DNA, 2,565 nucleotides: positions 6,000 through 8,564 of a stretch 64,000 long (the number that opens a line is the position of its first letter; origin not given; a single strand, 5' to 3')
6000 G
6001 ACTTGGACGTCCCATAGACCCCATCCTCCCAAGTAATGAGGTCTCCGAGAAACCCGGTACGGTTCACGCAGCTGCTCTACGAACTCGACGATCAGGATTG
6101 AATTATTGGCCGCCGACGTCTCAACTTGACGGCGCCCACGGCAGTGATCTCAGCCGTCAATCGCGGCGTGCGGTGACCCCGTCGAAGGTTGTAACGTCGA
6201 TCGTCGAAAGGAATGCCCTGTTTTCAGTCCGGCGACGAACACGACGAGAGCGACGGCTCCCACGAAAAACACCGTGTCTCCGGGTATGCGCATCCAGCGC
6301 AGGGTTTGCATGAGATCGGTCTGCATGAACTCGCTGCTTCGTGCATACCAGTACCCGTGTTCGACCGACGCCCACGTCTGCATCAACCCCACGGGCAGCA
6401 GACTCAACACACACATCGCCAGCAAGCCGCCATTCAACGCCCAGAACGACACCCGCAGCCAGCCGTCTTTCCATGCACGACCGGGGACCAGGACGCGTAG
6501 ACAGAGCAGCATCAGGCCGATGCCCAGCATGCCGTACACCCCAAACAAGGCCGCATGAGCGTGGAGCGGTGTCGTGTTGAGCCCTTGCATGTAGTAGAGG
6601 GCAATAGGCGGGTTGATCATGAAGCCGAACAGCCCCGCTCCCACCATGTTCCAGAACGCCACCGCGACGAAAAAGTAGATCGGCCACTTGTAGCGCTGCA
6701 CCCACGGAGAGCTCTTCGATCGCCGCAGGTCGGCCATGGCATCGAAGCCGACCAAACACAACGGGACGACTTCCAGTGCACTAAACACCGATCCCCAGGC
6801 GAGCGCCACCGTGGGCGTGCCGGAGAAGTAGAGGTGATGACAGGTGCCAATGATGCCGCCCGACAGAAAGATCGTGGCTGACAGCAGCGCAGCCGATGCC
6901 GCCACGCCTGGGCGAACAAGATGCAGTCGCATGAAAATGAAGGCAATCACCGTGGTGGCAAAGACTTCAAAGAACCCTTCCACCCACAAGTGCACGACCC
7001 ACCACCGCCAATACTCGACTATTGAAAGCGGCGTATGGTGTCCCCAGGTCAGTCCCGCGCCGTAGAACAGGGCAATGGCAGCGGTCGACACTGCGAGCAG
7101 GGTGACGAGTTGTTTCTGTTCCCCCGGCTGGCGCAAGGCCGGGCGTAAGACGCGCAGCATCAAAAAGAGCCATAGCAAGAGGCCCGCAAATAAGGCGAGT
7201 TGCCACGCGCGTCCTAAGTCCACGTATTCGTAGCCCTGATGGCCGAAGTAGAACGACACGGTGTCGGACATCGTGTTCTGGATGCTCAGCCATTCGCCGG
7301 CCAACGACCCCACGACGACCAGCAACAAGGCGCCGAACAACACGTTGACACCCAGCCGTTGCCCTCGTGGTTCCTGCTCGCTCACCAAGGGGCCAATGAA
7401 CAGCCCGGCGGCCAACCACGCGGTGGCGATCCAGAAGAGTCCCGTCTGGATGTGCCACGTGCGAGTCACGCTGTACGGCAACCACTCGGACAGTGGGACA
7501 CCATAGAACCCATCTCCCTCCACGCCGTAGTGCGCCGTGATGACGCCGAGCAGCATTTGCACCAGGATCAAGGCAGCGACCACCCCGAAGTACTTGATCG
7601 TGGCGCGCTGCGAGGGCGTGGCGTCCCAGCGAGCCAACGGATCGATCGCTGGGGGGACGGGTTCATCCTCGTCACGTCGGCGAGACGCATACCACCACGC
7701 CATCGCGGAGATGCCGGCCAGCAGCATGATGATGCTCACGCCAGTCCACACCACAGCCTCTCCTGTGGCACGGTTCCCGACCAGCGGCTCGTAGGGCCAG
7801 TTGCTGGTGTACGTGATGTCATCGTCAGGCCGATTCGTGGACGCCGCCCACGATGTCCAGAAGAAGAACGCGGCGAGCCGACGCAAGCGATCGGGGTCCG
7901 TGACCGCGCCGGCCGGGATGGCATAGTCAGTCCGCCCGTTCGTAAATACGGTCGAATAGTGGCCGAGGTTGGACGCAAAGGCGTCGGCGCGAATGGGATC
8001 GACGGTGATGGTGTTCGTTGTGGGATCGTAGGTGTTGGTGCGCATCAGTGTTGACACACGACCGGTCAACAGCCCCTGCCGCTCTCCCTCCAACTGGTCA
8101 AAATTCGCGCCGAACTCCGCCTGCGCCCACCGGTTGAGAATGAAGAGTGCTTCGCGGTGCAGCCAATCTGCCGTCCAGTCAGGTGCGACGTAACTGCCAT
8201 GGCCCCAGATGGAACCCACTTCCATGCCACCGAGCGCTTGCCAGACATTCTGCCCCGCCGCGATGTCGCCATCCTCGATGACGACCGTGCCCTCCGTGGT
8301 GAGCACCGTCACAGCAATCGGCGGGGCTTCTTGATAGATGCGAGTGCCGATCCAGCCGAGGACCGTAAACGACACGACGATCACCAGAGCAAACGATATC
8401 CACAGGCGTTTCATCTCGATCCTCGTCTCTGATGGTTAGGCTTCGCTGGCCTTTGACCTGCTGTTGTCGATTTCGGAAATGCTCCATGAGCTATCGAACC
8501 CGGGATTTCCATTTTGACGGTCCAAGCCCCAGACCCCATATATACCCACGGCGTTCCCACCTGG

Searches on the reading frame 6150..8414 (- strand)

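Call 38: search_protein_families(library=pfam, max_evalue=0.001, proteins=[window:6150-8414:-])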
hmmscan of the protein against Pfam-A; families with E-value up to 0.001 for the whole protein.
window:6150-8414:- (754 aa): 2 families
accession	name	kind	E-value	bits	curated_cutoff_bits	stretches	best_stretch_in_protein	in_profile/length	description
PF22085.1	NorB_cytochrome_c-like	-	7.7e-66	222.3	29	1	36-208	3-181/181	Nitric oxide reductase subunit B, cytochrome c-like domain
PF00115.25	COX1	-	3.6e-62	211.1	34.8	1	271-714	2-435/436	Cytochrome C and Quinol oxidase polypeptide I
